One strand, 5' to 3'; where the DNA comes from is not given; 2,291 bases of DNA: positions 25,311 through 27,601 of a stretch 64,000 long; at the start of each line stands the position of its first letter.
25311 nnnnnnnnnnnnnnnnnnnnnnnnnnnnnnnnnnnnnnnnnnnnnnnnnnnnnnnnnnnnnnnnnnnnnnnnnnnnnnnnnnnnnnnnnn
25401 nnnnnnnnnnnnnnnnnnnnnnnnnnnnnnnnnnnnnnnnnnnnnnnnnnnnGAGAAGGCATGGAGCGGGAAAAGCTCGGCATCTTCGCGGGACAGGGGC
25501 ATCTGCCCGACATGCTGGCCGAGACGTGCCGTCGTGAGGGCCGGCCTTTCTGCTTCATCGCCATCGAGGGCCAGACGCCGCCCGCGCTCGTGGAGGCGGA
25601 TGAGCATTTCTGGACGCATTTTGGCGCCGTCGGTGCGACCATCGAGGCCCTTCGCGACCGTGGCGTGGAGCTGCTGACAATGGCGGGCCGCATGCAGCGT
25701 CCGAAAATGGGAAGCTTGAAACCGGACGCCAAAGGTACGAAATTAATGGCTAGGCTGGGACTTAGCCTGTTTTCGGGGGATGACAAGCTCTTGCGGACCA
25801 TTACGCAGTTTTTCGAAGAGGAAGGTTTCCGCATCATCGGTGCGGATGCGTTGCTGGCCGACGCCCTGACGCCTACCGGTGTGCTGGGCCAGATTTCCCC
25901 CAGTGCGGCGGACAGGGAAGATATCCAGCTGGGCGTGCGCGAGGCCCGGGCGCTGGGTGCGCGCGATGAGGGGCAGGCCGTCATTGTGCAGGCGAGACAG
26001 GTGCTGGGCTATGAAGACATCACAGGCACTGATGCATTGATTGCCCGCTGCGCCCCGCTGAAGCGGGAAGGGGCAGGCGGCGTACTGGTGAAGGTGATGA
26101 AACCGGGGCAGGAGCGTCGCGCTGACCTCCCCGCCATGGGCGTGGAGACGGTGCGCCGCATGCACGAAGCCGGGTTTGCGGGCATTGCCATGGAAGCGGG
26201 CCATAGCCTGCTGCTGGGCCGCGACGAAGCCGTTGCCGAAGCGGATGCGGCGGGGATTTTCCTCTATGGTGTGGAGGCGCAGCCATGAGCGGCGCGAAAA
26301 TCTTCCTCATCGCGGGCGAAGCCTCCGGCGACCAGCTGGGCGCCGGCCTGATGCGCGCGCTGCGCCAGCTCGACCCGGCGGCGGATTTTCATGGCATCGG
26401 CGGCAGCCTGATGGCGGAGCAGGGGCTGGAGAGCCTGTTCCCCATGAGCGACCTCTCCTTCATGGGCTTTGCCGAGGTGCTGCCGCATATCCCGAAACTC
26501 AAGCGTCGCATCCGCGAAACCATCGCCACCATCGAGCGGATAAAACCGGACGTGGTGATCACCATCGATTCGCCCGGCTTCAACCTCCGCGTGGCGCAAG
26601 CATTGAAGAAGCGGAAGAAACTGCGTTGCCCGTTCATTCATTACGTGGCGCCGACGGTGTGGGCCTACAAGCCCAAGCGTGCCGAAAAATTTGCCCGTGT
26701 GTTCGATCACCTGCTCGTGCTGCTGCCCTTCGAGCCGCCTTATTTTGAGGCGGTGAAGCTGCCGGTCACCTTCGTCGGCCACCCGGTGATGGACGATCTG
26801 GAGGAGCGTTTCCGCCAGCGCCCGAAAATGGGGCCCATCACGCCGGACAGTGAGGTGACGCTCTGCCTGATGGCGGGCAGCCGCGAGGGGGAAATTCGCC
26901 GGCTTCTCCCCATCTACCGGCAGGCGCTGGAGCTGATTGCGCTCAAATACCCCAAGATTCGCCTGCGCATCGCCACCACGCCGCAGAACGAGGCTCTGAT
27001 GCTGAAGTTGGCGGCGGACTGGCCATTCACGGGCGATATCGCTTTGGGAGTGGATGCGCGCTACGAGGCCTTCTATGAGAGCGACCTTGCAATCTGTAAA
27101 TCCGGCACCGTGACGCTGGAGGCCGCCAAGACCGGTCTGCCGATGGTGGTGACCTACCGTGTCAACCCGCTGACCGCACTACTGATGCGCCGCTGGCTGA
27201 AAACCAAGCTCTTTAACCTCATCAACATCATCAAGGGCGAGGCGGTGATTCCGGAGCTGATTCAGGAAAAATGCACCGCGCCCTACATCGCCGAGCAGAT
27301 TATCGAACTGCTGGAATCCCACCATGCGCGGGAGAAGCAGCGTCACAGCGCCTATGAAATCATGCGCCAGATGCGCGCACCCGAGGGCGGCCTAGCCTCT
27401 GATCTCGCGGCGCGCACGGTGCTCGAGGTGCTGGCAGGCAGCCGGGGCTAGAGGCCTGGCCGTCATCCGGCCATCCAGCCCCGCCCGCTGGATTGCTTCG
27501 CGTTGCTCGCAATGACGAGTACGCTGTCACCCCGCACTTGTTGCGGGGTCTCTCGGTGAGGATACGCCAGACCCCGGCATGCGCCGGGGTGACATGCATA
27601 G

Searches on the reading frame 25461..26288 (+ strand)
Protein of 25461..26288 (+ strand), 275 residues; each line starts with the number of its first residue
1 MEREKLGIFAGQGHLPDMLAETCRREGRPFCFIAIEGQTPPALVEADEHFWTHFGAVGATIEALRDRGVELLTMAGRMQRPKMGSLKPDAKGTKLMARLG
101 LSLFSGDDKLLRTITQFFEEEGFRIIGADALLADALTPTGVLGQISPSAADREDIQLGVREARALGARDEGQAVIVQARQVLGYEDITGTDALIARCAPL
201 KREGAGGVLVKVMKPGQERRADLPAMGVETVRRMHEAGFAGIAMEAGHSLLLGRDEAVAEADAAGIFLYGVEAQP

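Call 46: search_protein_families(library=pfam, proteins=[window:25461-26288:+], max_evalue=0.00001)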
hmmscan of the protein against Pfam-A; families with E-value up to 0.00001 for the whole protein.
window:25461-26288:+ (275 aa): 2 families
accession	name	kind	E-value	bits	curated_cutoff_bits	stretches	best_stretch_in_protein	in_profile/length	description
PF06230.17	LpxI_C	-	3.3e-41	140.7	25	1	138-269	1-131/131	LpxI C-terminal domain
PF17930.7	LpxI_N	-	4.2e-33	114.5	25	1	5-134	1-128/129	LpxI N-terminal domain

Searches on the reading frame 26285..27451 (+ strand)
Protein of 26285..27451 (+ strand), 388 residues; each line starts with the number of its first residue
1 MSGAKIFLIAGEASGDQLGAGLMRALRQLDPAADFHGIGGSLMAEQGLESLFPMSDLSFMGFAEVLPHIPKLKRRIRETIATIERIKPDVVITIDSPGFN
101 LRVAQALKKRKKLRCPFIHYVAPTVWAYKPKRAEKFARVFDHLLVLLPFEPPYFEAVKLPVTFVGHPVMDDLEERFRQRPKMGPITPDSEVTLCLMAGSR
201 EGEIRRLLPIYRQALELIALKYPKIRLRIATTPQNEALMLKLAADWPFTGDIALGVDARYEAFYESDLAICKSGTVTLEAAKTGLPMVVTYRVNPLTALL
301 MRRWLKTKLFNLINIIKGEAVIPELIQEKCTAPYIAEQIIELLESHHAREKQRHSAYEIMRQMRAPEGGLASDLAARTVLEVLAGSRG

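Call 46: search_protein_families(library=pfam, proteins=[window:26285-27451:+], max_evalue=0.00001)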
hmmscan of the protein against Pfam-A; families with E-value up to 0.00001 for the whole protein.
window:26285-27451:+ (388 aa): 1 family
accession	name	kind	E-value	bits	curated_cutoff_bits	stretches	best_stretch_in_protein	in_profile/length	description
PF02684.21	LpxB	-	5.2e-104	348.5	22.6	1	6-362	1-358/374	Lipid-A-disaccharide synthetase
